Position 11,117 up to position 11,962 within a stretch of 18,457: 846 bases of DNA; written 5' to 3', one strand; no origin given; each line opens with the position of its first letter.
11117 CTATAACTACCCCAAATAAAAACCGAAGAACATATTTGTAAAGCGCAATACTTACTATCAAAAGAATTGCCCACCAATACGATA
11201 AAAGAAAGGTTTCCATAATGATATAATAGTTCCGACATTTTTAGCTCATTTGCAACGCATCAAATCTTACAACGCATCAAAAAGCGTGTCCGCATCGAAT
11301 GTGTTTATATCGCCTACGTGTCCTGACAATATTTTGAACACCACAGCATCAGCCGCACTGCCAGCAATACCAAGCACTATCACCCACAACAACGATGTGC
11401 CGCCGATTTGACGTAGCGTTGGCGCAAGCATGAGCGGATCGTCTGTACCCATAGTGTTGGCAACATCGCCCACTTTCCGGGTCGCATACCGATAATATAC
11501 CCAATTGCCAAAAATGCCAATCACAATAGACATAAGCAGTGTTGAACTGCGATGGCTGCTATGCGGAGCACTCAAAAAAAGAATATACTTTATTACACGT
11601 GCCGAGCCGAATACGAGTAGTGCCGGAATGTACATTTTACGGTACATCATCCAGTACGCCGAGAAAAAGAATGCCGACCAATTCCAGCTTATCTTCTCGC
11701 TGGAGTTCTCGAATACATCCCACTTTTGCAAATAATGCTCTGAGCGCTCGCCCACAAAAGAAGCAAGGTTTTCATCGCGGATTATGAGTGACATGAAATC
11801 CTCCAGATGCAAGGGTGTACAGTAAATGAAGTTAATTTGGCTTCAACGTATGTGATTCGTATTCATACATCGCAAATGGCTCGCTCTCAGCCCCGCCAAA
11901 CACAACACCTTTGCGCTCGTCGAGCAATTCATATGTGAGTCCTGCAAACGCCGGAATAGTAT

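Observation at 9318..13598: Flotillin + DUF2628 membrane-scaffold module inserted between nuoG and nuoH, in the same transcriptional string as Complex I genes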

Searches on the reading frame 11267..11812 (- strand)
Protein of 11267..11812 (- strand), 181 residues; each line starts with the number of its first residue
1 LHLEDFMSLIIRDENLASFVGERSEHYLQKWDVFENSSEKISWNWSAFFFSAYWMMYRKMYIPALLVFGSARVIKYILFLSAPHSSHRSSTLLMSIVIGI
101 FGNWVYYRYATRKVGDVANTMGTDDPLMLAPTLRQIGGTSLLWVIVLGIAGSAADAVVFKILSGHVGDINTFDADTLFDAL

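Call 3: search_protein_families(library=pfam, proteins=[window:11267-11812:-], max_evalue=0.01)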
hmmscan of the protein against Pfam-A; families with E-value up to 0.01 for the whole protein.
window:11267-11812:- (181 aa): 1 family
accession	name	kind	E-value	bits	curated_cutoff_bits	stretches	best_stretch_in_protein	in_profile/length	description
PF10947.13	DUF2628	-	5.2e-13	49.7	23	1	24-112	4-93/93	Protein of unknown function (DUF2628)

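Call 11: search_protein_families(library=ncbifam, proteins=[window:11267-11794:-], max_evalue=0.001)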
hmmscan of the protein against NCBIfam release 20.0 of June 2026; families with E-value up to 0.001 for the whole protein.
window:11267-11794:- (175 aa): 0 families

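Call 12: search_protein_families(library=pfam, proteins=[window:11267-11794:-], max_evalue=10)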
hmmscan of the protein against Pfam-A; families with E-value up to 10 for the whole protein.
window:11267-11794:- (175 aa): 1 family
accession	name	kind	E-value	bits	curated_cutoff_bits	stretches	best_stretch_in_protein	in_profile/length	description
PF10947.13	DUF2628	-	4.3e-13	50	23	1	18-106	4-93/93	Protein of unknown function (DUF2628)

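Call 24: find_homologous_proteins(query=window:11267-11794:-, max_evalue=0.001)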
Query window:11267-11794:- (175 aa): 59 proteins with E <= 0.001 among 186 candidates.
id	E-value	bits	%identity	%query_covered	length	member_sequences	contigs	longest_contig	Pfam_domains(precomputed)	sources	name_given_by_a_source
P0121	2.5e-111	387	100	100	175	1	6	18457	PF10947.14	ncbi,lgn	-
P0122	1.0e-60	222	58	97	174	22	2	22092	PF10947.14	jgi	jgi:hypothetical protein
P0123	6.5e-60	220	55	100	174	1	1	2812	PF10947.14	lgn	-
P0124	2.9e-58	214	57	96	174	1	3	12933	PF10947.14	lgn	-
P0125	4.0e-58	214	55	97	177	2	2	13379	PF10947.14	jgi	jgi:Protein of unknown function (DUF2628)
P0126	1.4e-57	212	55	100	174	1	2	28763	PF10947.14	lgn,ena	-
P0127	7.0e-57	210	57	99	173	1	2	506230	PF10947.14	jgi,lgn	jgi:hypothetical protein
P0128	2.4e-56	208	53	97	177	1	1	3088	PF10947.14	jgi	jgi:hypothetical protein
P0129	5.7e-56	207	55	97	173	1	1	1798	PF10947.14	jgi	jgi:hypothetical protein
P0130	5.8e-56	207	53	100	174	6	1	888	PF10947.14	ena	-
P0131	8.4e-55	203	52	97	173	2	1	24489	PF10947.14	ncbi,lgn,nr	ncbi:MAG: DUF2628 domain-containing protein [Candidatus Kapaibacterium sp.]|nr:MAG: DUF2628 domain-c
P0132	4.2e-53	198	52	100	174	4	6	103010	PF10947.14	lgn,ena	-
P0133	9.7e-52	193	49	100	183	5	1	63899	PF10947.14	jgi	jgi:hypothetical protein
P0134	1.0e-49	187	47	100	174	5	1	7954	PF10947.14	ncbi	-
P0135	8.1e-30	122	46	73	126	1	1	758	-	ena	-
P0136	6.9e-21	93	36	83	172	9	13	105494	PF10947.14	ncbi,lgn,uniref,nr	ncbi:DUF2628 domain-containing protein [Sulfurihydrogenibium azorense]|uniref:DUF2628 domain-contain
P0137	1.4e-17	82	37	74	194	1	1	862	PF10947.14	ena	-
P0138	8.3e-17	79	36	73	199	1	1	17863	PF10947.14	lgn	-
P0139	2.1e-16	78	34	75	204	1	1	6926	PF13240.12,PF10947.14,PF12773.14,PF09297.17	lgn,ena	-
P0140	1.4e-14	72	35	75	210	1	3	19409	PF10947.14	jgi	jgi:hypothetical protein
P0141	1.5e-14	72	36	73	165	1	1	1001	PF10947.14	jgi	jgi:hypothetical protein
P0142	3.9e-13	67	32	74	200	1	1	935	PF10947.14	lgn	-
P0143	5.2e-12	64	30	74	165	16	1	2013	PF10947.14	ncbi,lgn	-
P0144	8.3e-12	63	32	73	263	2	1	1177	PF10947.14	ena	-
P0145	1.6e-11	62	32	75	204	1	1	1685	PF10947.14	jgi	jgi:hypothetical protein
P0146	3.0e-11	61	34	75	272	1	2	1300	PF10947.14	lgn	-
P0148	2.2e-10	58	34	75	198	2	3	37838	PF10947.14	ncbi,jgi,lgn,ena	jgi:hypothetical protein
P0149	3.6e-10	58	31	74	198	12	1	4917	PF10947.14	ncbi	ncbi:MAG: DUF2628 domain-containing protein [Rubripirellula sp.]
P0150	3.9e-10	58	30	79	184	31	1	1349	PF10947.14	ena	-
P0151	5.8e-10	57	36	56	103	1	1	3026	PF10947.14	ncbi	ncbi:MAG: DUF2628 domain-containing protein, partial [Aquificota bacterium]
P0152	6.5e-10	57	32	78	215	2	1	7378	PF10947.14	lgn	-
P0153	1.0e-9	56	31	74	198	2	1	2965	PF10947.14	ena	-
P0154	1.2e-9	56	32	65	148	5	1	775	PF10947.14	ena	-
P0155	1.7e-9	56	33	74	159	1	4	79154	PF10947.14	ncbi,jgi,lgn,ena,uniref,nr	ncbi:DUF2628 domain-containing protein [methanotrophic endosymbiont of Bathymodiolus puteoserpentis 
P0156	1.9e-8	52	28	76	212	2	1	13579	PF10947.14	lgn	-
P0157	2.4e-8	52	30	71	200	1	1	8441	PF10947.14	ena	-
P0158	3.4e-8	51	30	77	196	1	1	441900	PF10947.14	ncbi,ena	-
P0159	8.2e-8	50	36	69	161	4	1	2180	PF10947.14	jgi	jgi:hypothetical protein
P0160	9.4e-8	50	29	73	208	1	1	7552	PF10947.14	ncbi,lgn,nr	ncbi:MAG: DUF2628 domain-containing protein [Planctomycetia bacterium]|nr:DUF2628 domain-containing 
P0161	1.3e-7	49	34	75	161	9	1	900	PF10947.14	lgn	-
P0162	1.3e-7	49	36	55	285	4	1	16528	PF13240.12,PF10947.14,PF14446.13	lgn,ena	-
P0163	4.0e-7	48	34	74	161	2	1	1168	PF10947.14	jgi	-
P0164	9.1e-7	47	33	69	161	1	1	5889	PF10947.14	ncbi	-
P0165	1.3e-6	46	29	77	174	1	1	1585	PF10947.14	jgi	jgi:hypothetical protein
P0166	1.5e-6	46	34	76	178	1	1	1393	PF10947.14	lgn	-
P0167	1.9e-6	46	30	70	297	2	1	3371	PF13240.12,PF10947.14,PF12773.14,PF14446.13,PF13248.12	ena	-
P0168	3.3e-6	45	33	71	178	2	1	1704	PF10947.14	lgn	-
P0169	1.0e-5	43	26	74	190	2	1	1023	PF10947.14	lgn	-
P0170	1.2e-5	43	26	76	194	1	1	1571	PF10947.14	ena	-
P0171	1.3e-5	43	30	76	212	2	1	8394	PF10947.14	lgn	-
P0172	1.3e-5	43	23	85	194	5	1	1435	PF10947.14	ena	-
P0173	4.0e-5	41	34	59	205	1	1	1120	PF10947.14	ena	-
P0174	6.7e-5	41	32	73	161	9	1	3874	PF10947.14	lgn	-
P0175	8.5e-5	40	28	78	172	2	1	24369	PF10947.14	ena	-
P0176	1.0e-4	40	30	39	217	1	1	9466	PF10947.14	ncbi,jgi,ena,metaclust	metaclust:\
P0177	1.2e-4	40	24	85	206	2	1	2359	PF10947.14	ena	-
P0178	2.0e-4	39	30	76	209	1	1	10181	PF10947.14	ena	-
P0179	4.4e-4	38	23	80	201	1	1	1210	PF10947.14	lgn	-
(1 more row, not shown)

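Call 25: find_encoding_contigs(protein=P0127, flank=8000, max_places=2)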
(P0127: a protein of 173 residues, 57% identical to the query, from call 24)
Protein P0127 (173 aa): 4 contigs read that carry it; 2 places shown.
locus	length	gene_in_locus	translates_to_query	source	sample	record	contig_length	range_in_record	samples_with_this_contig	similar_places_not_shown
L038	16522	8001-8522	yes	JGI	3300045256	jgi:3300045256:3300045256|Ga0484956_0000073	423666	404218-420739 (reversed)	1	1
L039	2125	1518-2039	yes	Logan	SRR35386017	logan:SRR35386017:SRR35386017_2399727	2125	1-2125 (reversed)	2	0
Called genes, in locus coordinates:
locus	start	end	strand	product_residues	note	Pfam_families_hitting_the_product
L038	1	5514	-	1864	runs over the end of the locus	PF00082:Peptidase_S8, PF22544:HYDIN_VesB_CFA65-like_Ig (faint), PF07705:CARDB (faint), PF07610:DUF1573 (faint), PF15780:ASH (faint), PF22066:Cep192_D8 (faint), PF22073:Cep192_D4 (weak), PF18962:Por_Secre_tail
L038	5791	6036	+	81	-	PF04255:DUF433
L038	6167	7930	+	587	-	PF00111:Fer2, PF13510:Fer2_4, PF10588:NADH-G_4Fe-4S_3, PF22117:Fer4_Nqo3, PF04879:Molybdop_Fe4S4, PF22151:Fer4_NDSU1 (faint), PF00384:Molybdopterin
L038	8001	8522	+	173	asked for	PF10947:DUF2628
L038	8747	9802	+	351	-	PF00146:NADHdh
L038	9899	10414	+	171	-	PF13183:Fer4_8 (faint), PF14697:Fer4_21 (faint), PF12797:Fer4_2 (faint), PF12837:Fer4_6 (faint), PF13237:Fer4_10, PF12838:Fer4_7, PF13187:Fer4_9, PF00037:Fer4, +1 more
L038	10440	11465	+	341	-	PF07584:BatA, PF00092:VWA, PF13519:VWA_2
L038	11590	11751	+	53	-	-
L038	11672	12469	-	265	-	-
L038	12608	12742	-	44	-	-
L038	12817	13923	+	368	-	PF01266:DAO, PF13450:NAD_binding_8 (faint)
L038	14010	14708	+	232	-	PF00072:Response_reg, PF00486:Trans_reg_C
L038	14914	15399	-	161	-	-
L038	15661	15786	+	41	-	-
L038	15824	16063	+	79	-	-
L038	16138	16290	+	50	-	-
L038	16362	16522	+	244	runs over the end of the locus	PF00535:Glycos_transf_2, PF13641:Glyco_tranf_2_3 (weak)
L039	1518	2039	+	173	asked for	PF10947:DUF2628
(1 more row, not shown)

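Call 26: find_encoding_contigs(protein=P0131, flank=8000, max_places=2)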
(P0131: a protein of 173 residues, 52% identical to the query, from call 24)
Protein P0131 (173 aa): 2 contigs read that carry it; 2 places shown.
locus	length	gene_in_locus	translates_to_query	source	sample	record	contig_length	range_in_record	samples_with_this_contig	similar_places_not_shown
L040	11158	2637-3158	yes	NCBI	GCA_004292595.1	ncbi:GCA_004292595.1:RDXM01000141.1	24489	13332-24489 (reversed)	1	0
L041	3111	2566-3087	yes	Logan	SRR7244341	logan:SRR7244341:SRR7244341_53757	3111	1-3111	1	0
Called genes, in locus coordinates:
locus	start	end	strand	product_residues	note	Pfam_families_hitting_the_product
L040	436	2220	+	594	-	PF00111:Fer2, PF13510:Fer2_4, PF10588:NADH-G_4Fe-4S_3, PF22117:Fer4_Nqo3, PF04879:Molybdop_Fe4S4, PF00384:Molybdopterin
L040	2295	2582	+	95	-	-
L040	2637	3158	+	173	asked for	PF10947:DUF2628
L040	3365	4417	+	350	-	PF00146:NADHdh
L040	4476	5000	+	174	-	PF13534:Fer4_17 (faint), PF14697:Fer4_21 (faint), PF12797:Fer4_2 (faint), PF13183:Fer4_8 (weak), PF13237:Fer4_10, PF12838:Fer4_7, PF13187:Fer4_9, PF00037:Fer4, +2 more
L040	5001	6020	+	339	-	PF01330:RuvA_N, PF21176:RecR_HhH (faint), PF00633:HHH (faint), PF12836:HHH_3 (faint), PF14520:HHH_5, PF07499:RuvA_C (weak)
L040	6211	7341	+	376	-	PF00583:Acetyltransf_1 (faint)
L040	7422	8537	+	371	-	-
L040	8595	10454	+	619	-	PF13589:HATPase_c_3, PF00183:HSP90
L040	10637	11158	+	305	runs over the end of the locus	PF27100:DcsG_N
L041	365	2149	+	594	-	PF00111:Fer2, PF13510:Fer2_4, PF10588:NADH-G_4Fe-4S_3, PF22117:Fer4_Nqo3, PF04879:Molybdop_Fe4S4, PF00384:Molybdopterin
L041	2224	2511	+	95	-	-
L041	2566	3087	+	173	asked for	PF10947:DUF2628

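Call 27: find_encoding_contigs(protein=P0122, flank=8000, max_places=2)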
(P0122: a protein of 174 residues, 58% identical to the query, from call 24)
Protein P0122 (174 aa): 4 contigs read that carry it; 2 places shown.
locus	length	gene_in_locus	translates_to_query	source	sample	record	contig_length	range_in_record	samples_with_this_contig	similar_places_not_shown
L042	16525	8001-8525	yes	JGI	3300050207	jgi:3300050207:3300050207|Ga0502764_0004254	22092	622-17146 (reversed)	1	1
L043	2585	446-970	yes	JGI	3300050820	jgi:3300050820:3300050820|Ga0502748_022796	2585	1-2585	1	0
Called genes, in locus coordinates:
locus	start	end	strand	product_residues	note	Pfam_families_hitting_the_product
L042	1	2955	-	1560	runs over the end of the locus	PF01833:TIG, PF18962:Por_Secre_tail (faint), PF01833:TIG, PF22073:Cep192_D4 (faint)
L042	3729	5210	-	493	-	PF12890:DHOase, PF01979:Amidohydro_1, PF07969:Amidohydro_3 (weak)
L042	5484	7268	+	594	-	PF00111:Fer2, PF13510:Fer2_4, PF10588:NADH-G_4Fe-4S_3, PF22117:Fer4_Nqo3, PF04879:Molybdop_Fe4S4, PF00384:Molybdopterin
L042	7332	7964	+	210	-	PF13505:OMP_b-brl (weak)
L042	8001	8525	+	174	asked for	PF10947:DUF2628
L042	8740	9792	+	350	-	PF00146:NADHdh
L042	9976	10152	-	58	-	-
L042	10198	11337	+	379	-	PF12412:DUF3667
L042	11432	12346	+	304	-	-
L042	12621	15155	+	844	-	PF00343:Phosphorylase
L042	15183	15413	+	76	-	-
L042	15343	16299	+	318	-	PF01435:Peptidase_M48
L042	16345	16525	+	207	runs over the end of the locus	PF01725:Ham1p_like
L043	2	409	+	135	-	?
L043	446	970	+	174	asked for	PF10947:DUF2628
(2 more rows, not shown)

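Call 34: find_related_loci(query=A4, collection=metagenome_contigs, flank=6000)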
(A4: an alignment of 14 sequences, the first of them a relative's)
Query A4 (175 aa) in metagenome_contigs; peptide patterns used: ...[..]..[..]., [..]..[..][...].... (x = any residue, [..] = any of these).
600 stretches matched a pattern (row limit reached: there are more); 283 encode a relative of the query (tblastn E <= 1e-3); the best 80 are kept; 80 distinct loci.
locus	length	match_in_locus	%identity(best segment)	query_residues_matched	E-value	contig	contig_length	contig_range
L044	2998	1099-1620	49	1-175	4e-55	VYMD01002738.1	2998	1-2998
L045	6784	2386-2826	33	4-152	2e-22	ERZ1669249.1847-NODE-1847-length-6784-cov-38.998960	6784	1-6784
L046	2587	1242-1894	36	3-138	3e-22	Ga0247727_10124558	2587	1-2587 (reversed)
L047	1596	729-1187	34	7-159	9e-22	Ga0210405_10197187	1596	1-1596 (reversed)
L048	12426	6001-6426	36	8-152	1e-20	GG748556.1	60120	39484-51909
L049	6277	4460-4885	36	8-152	1e-20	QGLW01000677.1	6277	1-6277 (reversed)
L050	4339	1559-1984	36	8-152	9e-21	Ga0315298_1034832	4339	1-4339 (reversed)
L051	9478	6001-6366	34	13-136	1e-20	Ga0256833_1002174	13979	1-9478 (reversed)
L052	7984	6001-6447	35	8-159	2e-19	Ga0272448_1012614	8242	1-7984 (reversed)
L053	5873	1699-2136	31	1-151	2e-19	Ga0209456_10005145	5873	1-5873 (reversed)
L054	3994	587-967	30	8-143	1e-18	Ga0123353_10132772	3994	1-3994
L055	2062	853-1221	35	7-136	2e-18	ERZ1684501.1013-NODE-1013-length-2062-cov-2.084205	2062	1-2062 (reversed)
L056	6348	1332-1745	35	5-141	8e-18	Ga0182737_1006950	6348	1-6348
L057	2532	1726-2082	32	8-143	8e-18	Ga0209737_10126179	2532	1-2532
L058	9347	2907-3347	29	7-162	6e-17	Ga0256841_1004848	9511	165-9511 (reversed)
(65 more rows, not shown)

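Call 36: find_encoding_contigs(protein=P0134, flank=7000, max_places=2)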
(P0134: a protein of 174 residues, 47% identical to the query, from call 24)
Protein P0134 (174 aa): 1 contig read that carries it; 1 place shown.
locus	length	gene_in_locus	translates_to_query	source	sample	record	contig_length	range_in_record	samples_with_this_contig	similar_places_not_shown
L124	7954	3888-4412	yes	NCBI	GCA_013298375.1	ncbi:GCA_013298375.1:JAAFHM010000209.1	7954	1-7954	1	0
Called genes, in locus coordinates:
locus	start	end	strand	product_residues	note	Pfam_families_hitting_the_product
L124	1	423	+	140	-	?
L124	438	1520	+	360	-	-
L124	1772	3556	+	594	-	PF00111:Fer2, PF13510:Fer2_4, PF10588:NADH-G_4Fe-4S_3, PF22117:Fer4_Nqo3, PF04879:Molybdop_Fe4S4, PF00384:Molybdopterin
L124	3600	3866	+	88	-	-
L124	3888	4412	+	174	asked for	PF10947:DUF2628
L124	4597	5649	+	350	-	PF00146:NADHdh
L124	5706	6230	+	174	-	PF13534:Fer4_17 (faint), PF00037:Fer4 (weak), PF13183:Fer4_8 (weak), PF13237:Fer4_10, PF12838:Fer4_7, PF13187:Fer4_9, PF13484:Fer4_16 (weak), PF00037:Fer4, +3 more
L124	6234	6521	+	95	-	PF04365:BrnT_toxin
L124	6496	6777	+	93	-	-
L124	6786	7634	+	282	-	-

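Call 37: find_encoding_contigs(protein=P0133, flank=7000, max_places=2)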
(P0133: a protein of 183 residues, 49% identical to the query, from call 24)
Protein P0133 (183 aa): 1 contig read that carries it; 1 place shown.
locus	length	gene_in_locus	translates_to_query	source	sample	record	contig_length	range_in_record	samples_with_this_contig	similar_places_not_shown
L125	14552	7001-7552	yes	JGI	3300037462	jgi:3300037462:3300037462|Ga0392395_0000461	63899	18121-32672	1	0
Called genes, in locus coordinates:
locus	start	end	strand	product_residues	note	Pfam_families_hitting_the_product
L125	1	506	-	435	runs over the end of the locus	PF01547:SBP_bac_1, PF13416:SBP_bac_8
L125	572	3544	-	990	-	PF13620:CarboxypepD_reg (weak), PF07715:Plug, PF25183:OMP_b-brl_4, PF00593:TonB_dep_Rec_b-barrel, PF25183:OMP_b-brl_4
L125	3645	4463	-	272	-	PF09837:DUF2064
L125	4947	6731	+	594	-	PF00111:Fer2, PF13510:Fer2_4, PF10588:NADH-G_4Fe-4S_3, PF22117:Fer4_Nqo3, PF04879:Molybdop_Fe4S4 (weak), PF22151:Fer4_NDSU1 (weak), PF00384:Molybdopterin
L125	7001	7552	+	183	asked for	PF10947:DUF2628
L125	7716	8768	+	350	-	PF00146:NADHdh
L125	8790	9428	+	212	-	PF05685:Uma2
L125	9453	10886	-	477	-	PF04932:Wzy_C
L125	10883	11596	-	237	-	PF00535:Glycos_transf_2, PF13641:Glyco_tranf_2_3 (weak)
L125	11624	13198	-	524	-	PF13727:CoA_binding_3, PF02397:Bac_transf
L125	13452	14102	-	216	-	-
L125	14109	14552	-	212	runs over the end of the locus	PF02190:LON_substr_bdg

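Call 41: search_protein_families(library=padloc, proteins=[window:11267-11794:-], max_evalue=0.01)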
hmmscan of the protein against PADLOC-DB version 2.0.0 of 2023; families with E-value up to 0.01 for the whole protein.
window:11267-11794:- (175 aa): 0 families

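Call 74: predict_structure(alignment_id=A1)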
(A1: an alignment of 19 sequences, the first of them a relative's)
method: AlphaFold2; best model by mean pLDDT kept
length: 175 residues; sequences in the alignment: 19
mean_pLDDT: 86.3   pTM: 0.78
mean pLDDT of the five models: 86.3, 84.0, 83.1, 78.8, 76.5
residues with pLDDT >= 90: 94; 70-90: 58; 50-70: 22; < 50: 1
segments of 3 or more residues with pLDDT < 50: none
pLDDT, mean of each block of 10 residues (from residue 1): 86 93 91 89 91 94 88 73 82 92 96 95 94 93 91 78 58 56
secondary structure, 60 per line:
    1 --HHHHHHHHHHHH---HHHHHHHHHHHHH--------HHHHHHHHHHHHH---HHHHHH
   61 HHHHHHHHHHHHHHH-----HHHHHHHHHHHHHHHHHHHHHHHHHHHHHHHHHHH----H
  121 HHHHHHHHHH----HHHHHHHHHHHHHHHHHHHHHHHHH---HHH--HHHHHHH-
elements in order: H3-14 H18-30 H39-51 H55-75 H81-115 H120-130 H135-159 H168-174

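Call 105: search_protein_families(library=pfam, alignment_id=A7, max_evalue=0.001)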
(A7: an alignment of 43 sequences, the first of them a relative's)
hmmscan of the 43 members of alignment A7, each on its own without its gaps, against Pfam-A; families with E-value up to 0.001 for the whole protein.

A. member 1, L045:1840-2376:+ (179 aa): 3 families
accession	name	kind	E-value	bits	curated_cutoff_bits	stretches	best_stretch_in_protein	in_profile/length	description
PF03079.20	ARD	-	7.7e-35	120.9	27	1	35-167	34-157/157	ARD/ARD' family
PF07883.17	Cupin_2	-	5.3e-08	32.9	27.2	1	98-156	13-67/70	Cupin domain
PF00190.28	Cupin_1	-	0.00078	19.5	22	0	104-162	55-116/151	Cupin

B. families by the number of members that match (of 43 scanned): 42 families (the first 25 are shown)
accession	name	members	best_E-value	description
PF13561.12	adh_short_C2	4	2e-91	Enoyl-(Acyl carrier protein) reductase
PF00106.31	adh_short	4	4.4e-59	short chain dehydrogenase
PF03079.20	ARD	3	7.7e-35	ARD/ARD' family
PF00483.29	NTP_transferase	3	8e-23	Nucleotidyl transferase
PF23441.1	SDR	3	2.9e-09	SDR-like rossmann domain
PF07883.17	Cupin_2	3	5.3e-08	Cupin domain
PF12804.13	NTP_transf_3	3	2.3e-06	MobA-like NTP transferase domain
PF00579.31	tRNA-synt_1b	2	5.1e-77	tRNA synthetases class I (W and Y)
PF01618.21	MotA_ExbB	2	4.6e-08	MotA/TolQ/ExbB proton channel family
PF01479.30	S4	2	9.1e-07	S4 domain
PF12241.14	Enoyl_reductase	2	3e-05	Trans-2-enoyl-CoA reductase catalytic region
PF00202.27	Aminotran_3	1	1.7e-125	Aminotransferase class-III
PF01136.24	Peptidase_U32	1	8.8e-93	Peptidase family U32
PF00476.26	DNA_pol_A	1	2.8e-81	DNA polymerase family A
PF00551.24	Formyl_trans_N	1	1.1e-44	Formyl transferase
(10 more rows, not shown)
